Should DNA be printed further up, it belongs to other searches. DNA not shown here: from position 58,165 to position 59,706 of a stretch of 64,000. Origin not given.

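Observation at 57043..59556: Uncharacterized 404-aa protein + RecA-fold ATPase pair: candidate novel replication, defense or anti-defense module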

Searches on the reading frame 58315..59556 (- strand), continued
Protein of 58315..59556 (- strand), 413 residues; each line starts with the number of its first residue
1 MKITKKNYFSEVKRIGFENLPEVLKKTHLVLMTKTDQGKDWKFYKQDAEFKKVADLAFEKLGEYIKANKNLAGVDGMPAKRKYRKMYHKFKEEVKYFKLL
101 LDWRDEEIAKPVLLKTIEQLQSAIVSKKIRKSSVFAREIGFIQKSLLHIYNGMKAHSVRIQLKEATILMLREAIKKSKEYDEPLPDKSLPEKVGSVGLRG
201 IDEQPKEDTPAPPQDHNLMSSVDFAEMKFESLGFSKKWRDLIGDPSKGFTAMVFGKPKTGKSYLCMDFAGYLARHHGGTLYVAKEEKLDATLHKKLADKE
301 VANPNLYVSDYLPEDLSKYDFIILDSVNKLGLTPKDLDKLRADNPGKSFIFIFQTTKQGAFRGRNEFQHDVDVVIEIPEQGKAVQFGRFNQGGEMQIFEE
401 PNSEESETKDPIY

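Call 50: search_protein_families(library=phrogs, proteins=[L094:424-903:+, L094:1021-1773:+, L094:1826-2284:-, L094:2520-3092:+, L094:3127-3366:+, L094:3688-4176:+, L094:4181-6010:+, L093:1053-1808:-, L093:2433-2972:+, L093:3996-5645:+], max_evalue=0.01)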
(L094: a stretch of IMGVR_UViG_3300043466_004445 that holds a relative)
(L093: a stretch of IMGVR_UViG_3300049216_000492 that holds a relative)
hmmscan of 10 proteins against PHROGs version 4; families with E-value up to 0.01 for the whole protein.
L094:424-903:+ (159 aa): 0 families

L094:1021-1773:+ (250 aa): 1 family
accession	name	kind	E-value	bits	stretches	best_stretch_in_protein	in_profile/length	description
phrog_4218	-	DNA, RNA and nucleotide metabolism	0.0085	16.2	0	43-114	135-200/333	anaerobic ribonucleoside reductase large subunit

L094:1826-2284:- (152 aa): 0 families

L094:2520-3092:+ (190 aa): 0 families

L094:3127-3366:+ (79 aa): 0 families

L094:3688-4176:+ (162 aa): 0 families

L094:4181-6010:+ (609 aa): 0 families

L093:1053-1808:- (251 aa): 7 families
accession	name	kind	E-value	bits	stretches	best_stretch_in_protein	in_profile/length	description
phrog_731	-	unknown function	4.9e-68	229.8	1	26-248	3-226/227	-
phrog_5982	-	unknown function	1.9e-18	66.7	1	26-148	870-993/1030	-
phrog_20458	-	unknown function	1.2e-14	54.5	1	27-141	700-818/829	-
phrog_8810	-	unknown function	9.6e-12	46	1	59-142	44-122/245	-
phrog_37855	-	unknown function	7.5e-07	29.4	1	31-145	12-133/278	-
phrog_31800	-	transcription regulation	4e-06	27.8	1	173-248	20-95/152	transcriptional regulator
phrog_22245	-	unknown function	0.0014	18.8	1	51-127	32-109/349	-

L093:2433-2972:+ (179 aa): 0 families

L093:3996-5645:+ (549 aa): 0 families

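Call 60: search_protein_families(library=ncbifam, proteins=[window:58315-59556:-, P0039, L011:9998-11479:+, L003:12547-12846:+, L003:12794-14380:+], max_evalue=0.01)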
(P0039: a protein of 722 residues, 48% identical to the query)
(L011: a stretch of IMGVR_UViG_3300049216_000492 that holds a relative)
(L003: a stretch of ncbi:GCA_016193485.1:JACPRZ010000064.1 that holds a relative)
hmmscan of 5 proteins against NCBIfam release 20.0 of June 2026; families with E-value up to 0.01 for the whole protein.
window:58315-59556:- (413 aa): 2 families
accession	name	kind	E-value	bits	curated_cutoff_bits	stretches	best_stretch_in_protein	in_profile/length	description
TIGR03881.1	KaiC_arch_4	hypoth_equivalog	0.00015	21.6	247.8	1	243-292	16-65/231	KaiC domain-containing protein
TIGR00416.1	sms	equivalog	0.00058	18.7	403.05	1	219-308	65-153/454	DNA repair protein RadA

P0039 (722 aa): 2 families
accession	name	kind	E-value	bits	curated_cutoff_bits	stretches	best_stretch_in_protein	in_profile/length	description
TIGR00416.1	sms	equivalog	0.00065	18.6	403.05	1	292-341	89-138/454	DNA repair protein RadA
TIGR03881.1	KaiC_arch_4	hypoth_equivalog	0.00089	19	247.8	1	297-342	21-66/231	KaiC domain-containing protein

L011:9998-11479:+ (493 aa): 1 family
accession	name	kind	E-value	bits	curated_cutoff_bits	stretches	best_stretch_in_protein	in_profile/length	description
TIGR00416.1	sms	equivalog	6.8e-05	21.8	403.05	1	346-404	97-154/454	DNA repair protein RadA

L003:12547-12846:+ (99 aa): 0 families

L003:12794-14380:+ (528 aa): 7 families
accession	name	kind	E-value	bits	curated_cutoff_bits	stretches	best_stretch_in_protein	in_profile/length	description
NF041201.1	recomb_XisF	equivalog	4.3e-36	124.9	375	1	8-416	4-420/465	fdxN element excision recombinase XisF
NF047343.1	SCCmet_CcrB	equivalog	6.7e-32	110.8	900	1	5-299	9-314/542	cassette chromosome recombinase CcrB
NF047347.1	SCCmet_CcrC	equivalog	3.3e-22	78.7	900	1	1-294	1-313/558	cassette chromosome recombinase CcrC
NF047344.1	SCCmet_CcrA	equivalog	3.3e-12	46.3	700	1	4-312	3-293/442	cassette chromosome recombinase CcrA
NF049883.1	resolv_YneB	equivalog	1.9e-10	40.6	175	1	4-195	1-190/211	YneB family resolvase-like protein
NF033518.0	transpos_IS607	equivalog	1.3e-06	28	110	1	3-87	54-133/187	IS607 family transposase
NF009949.0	PRK13413.1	equivalog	0.00012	21.8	272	1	6-173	3-162/203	master DNA invertase Mpi family serine-type recombinase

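Call 65: search_protein_families(library=phrogs, proteins=[L012:15-440:+, L012:472-1038:+, L012:1116-1736:+, L012:1757-2746:+, L012:2761-3939:+, L012:3965-4435:+, L012:4466-4861:+, L012:5077-6096:+, L012:9998-11428:+, L012:11490-12731:-], max_evalue=0.001)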
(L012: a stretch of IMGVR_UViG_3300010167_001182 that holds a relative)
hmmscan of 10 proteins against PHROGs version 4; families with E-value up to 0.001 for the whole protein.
L012:15-440:+ (141 aa): 0 families

L012:472-1038:+ (188 aa): 15 families
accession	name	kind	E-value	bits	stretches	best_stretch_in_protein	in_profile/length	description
phrog_4928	-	unknown function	2e-31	110.2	1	11-163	624-781/834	-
phrog_196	-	tail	1.4e-28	100.8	1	12-153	381-522/536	baseplate hub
phrog_13530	-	unknown function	4.1e-25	89.1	1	6-158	600-757/997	-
phrog_21656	-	other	7.8e-17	61.6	1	10-91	838-922/1022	peptidase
phrog_4067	-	other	5.3e-11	42.6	1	16-161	672-834/980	transglycosylase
phrog_2013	-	tail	8.1e-09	35.7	1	12-71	466-524/657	lytic tail protein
phrog_669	-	lysis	1.8e-06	26.6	1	22-74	929-980/1946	endolysin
phrog_342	-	head and packaging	9.4e-06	24.9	1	22-81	23-80/1235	internal virion protein with endolysin domain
phrog_28504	-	tail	3.1e-05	23.9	1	20-71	239-289/597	lytic tail fiber protein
phrog_22520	-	unknown function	5.4e-05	23.7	1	21-106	15-103/330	-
phrog_3310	-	other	6e-05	23.7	1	30-70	161-200/231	transglycosylase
phrog_13449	-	other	0.00014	22.5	1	21-79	14-70/269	transglycosylase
phrog_3201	-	tail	0.00015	20.5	1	19-67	2026-2075/2408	tail fiber protein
phrog_28014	-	unknown function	0.00026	21.7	1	13-70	33-89/224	-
phrog_12661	-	other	0.00091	20.1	0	32-90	107-162/182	transglycosylase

L012:1116-1736:+ (206 aa): 1 family
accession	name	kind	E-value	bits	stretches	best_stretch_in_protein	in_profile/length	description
phrog_14010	-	unknown function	3.9e-23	83.1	1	13-204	13-194/197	-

L012:1757-2746:+ (329 aa): 0 families

L012:2761-3939:+ (392 aa): 0 families

L012:3965-4435:+ (156 aa): 0 families

L012:4466-4861:+ (131 aa): 0 families

L012:5077-6096:+ (339 aa): 5 families
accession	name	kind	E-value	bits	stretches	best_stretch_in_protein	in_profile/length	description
phrog_14770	-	unknown function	2e-16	59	1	67-283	931-1140/3427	-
phrog_9133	-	unknown function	6.2e-14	51.8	1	86-281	727-905/1259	-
phrog_5143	-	unknown function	4.1e-05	21.8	1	89-317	1796-2004/2204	-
phrog_5172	-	unknown function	0.00013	21.9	1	88-187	15-106/377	-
phrog_6263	-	other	0.00049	19.8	1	93-185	392-482/548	DNA methyltransferase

L012:9998-11428:+ (476 aa): 1 family
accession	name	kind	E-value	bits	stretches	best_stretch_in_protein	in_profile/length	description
phrog_6891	-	other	1.5e-16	61.9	1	303-452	20-176/310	ATPase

L012:11490-12731:- (413 aa): 6 families
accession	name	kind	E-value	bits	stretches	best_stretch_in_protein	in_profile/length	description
phrog_1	-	integration and excision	8.8e-35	122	1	105-402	162-454/611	integrase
phrog_216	-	integration and excision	1.8e-18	67.7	1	223-403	55-244/301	integrase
phrog_23271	-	unknown function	3.1e-08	34.4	1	340-385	8-52/67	-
phrog_7685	-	integration and excision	2.5e-07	31.5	1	321-393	156-233/240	integrase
phrog_34557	-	integration and excision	2.4e-06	28.4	1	333-386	119-169/183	integrase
phrog_7269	-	integration and excision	3.9e-05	24.5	1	337-393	26-79/89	integrase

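Call 77: fold_search(model_id=the predicted structure, library=viral)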
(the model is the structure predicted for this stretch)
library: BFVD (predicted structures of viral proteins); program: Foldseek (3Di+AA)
matches with E <= 10: 1017; with E <= 0.001: 191
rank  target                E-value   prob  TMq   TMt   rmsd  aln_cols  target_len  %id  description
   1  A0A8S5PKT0            2.8e-13  1.00  0.41  0.51   7.1       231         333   20  DnaB-like helicase [Siphoviridae sp. ctcUB23]
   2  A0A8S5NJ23            1.5e-10  1.00  0.34  0.26  21.7       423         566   15  Replicative DNA helicase [Siphoviridae sp. ctK0l2]
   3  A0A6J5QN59            1.1e-09  1.00  0.32  0.22  22.4       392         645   12  Primase, C-terminal 2 [uncultured Caudovirales phage]
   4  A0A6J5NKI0            1.2e-08  1.00  0.31  0.21  17.0       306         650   15  AAA domain containing protein [uncultured Caudovirales phage]
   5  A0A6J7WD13            1.9e-08  1.00  0.33  0.19  13.4       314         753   13  AAA domain containing protein [uncultured Caudovirales phage]
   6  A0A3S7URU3            2.9e-08  1.00  0.33  0.35  19.8       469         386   14  (no name in the UniProt tables at hand)
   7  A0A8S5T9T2            3.4e-08  1.00  0.34  0.35  19.3       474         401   13  DnaB-like replicative helicase [Siphoviridae sp. ctUM413]
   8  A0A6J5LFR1            3.6e-08  1.00  0.32  0.23  23.7       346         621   16  Prim_Pol domain containing protein [uncultured Caudovirales phage]
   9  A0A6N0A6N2            3.6e-08  1.00  0.32  0.25  15.2       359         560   13  RecA-like DNA recombinase [Microbacterium phage Glamour]
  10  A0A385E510            1.1e-07  1.00  0.30  0.27  18.9       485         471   12  (no name in the UniProt tables at hand)
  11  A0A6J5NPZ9            1.2e-07  1.00  0.32  0.35   9.2       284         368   16  AAA domain containing protein [uncultured Caudovirales phage]
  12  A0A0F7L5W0            1.7e-07  1.00  0.31  0.32  18.6       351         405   13  DNA 5'-3' helicase [uncultured marine virus]
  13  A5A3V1                1.7e-07  1.00  0.33  0.18  19.4       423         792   14  (no name in the UniProt tables at hand)
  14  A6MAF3                1.9e-07  1.00  0.34  0.32  14.0       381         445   12  Gp088 [Lactococcus phage KSY1]
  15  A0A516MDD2            2.1e-07  1.00  0.36  0.21   6.3       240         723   18  (no name in the UniProt tables at hand)
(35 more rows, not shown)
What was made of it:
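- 58357..58899 (-): RecA-fold core (aa 220-400), closest to the RadA/Sms helicase domain. BFVD top hits are DnaB-like helicases (call 77).
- Closest known: DnaB-family / SF4 replicative helicases and phage primase-helicases. Same: They are the top viral structural neighbours (call 77).
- RecA-like recombinases appear among BFVD hits at ranks 9 and 50 (call 77). Most viral structural neighbours are replicative helicases (call 77).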

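Call 82: search_solved_structures(query=A4, max_evalue=10)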
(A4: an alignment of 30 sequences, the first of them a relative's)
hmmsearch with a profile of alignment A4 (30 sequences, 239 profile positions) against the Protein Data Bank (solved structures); distinct sequences matched with E-value up to 10: 0.

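Call 83: search_solved_structures(query=A5, max_evalue=10)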
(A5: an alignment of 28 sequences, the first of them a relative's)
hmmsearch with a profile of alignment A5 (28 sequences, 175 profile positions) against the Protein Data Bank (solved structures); distinct sequences matched with E-value up to 10: 1.
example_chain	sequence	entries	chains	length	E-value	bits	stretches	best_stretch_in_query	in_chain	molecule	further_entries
8aiw_B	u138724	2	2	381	5.9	10.1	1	4-59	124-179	Cag pathogenicity island protein (Cag19)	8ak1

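Call 84: search_dna_similar(query=L036:2028-2744:+, collection=phages, mode=protein, max_evalue=0.001)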
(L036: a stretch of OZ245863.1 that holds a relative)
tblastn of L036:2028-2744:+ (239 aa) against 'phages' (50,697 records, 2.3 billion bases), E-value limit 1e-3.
No match.

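Call 96: find_related_loci(query=A4, collection=metagenome_contigs, flank=10000)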
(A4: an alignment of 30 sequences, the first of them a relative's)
Query A4 (239 aa) in metagenome_contigs; peptide patterns used: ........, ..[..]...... (x = any residue, [..] = any of these).
484 stretches matched a pattern; 188 encode a relative of the query (tblastn E <= 1e-3); the best 80 are kept; 80 distinct loci.
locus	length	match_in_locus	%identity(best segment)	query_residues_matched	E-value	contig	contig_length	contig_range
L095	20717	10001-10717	100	1-239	3e-159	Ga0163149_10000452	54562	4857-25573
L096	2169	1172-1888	98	1-239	2e-167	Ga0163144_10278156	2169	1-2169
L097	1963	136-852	96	1-239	7e-166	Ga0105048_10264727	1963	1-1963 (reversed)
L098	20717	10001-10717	93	1-239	1e-149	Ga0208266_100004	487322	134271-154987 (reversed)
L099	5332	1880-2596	92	1-239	8e-151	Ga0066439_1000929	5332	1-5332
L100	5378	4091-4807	92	1-239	1e-150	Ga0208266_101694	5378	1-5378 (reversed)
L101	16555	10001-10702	95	1-234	3e-149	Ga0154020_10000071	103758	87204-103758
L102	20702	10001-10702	95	1-234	1e-148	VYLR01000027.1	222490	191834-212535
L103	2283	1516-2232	92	1-239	9e-158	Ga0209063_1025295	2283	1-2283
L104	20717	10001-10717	91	1-239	2e-147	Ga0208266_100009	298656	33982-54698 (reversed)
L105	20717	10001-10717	91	1-239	2e-147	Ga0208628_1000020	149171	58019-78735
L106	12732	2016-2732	90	1-239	5e-147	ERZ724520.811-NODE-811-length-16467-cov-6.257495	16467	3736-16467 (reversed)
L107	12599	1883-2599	90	1-239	5e-147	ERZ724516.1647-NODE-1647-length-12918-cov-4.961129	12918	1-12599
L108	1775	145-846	94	1-234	2e-158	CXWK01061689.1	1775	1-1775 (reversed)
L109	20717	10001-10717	90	1-239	2e-146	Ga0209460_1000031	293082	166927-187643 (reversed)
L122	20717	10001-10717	74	1-239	2e-118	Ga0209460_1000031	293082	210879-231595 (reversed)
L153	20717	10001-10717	68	1-239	6e-111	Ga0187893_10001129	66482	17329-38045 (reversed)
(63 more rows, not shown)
